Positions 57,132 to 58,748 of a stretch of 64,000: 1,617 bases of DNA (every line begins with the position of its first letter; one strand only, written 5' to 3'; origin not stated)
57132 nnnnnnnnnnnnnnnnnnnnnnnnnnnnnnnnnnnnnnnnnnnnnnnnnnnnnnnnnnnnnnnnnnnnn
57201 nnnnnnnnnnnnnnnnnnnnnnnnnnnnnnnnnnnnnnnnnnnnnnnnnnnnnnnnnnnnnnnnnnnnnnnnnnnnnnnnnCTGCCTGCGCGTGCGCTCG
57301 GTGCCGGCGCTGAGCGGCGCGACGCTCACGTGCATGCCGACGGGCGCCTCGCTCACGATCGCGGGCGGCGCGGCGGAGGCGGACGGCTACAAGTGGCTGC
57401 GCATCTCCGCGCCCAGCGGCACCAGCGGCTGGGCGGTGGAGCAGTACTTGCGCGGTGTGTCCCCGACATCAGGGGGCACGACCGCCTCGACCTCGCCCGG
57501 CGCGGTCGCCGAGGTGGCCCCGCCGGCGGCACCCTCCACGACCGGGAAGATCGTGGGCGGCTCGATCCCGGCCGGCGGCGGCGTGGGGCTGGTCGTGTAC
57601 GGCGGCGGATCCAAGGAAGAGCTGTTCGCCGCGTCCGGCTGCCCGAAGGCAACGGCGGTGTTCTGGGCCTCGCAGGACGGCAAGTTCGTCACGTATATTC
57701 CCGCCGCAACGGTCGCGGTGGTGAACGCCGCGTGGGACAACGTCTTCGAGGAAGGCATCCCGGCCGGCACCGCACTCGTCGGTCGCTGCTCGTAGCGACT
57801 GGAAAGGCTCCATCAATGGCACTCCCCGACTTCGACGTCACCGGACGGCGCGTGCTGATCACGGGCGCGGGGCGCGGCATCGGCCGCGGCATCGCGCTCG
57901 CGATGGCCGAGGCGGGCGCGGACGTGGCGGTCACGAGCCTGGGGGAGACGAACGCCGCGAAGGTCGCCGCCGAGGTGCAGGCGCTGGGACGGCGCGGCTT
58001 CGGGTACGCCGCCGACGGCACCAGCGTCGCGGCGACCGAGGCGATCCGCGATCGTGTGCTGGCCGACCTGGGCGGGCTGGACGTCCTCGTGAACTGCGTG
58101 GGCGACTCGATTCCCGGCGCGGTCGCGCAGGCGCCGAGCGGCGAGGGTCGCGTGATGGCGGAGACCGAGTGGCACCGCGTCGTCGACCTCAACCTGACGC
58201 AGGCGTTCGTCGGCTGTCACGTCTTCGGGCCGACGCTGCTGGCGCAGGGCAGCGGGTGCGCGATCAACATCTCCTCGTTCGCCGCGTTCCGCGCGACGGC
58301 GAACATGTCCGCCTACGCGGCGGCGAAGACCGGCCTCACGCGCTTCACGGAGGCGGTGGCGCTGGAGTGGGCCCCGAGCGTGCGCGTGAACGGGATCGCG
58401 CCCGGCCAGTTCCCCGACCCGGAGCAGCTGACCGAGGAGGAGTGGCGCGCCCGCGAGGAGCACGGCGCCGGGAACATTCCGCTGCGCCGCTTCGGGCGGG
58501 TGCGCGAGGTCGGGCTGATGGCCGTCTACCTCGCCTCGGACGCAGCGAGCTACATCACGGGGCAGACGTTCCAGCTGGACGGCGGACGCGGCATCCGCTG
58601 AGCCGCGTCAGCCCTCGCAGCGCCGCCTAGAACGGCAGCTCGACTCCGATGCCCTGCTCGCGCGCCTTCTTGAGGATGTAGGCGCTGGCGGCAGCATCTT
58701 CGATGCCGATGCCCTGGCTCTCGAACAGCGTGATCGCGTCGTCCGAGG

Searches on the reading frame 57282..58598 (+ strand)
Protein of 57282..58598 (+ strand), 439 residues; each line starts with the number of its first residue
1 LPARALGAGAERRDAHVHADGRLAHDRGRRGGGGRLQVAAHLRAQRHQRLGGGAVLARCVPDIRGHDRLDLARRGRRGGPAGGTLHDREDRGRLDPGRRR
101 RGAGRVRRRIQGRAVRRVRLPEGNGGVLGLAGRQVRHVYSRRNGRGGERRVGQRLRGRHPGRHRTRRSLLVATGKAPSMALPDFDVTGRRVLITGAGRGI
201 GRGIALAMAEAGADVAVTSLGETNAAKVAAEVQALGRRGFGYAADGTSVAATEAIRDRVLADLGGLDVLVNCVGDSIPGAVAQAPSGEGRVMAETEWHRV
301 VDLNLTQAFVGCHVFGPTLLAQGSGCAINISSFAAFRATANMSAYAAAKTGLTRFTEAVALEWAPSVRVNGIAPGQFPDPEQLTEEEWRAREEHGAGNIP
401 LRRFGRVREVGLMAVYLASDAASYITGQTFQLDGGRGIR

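Call 19: search_protein_families(library=pfam, proteins=[window:57282-58598:+])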
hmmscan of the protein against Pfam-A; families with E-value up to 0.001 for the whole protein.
window:57282-58598:+ (439 aa): 2 families
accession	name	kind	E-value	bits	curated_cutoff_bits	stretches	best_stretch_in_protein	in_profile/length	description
PF13561.12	adh_short_C2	-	9.4e-48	163.3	27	1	195-435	1-234/236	Enoyl-(Acyl carrier protein) reductase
PF00106.31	adh_short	-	1.7e-41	142.3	26.6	1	190-377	2-182/195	short chain dehydrogenase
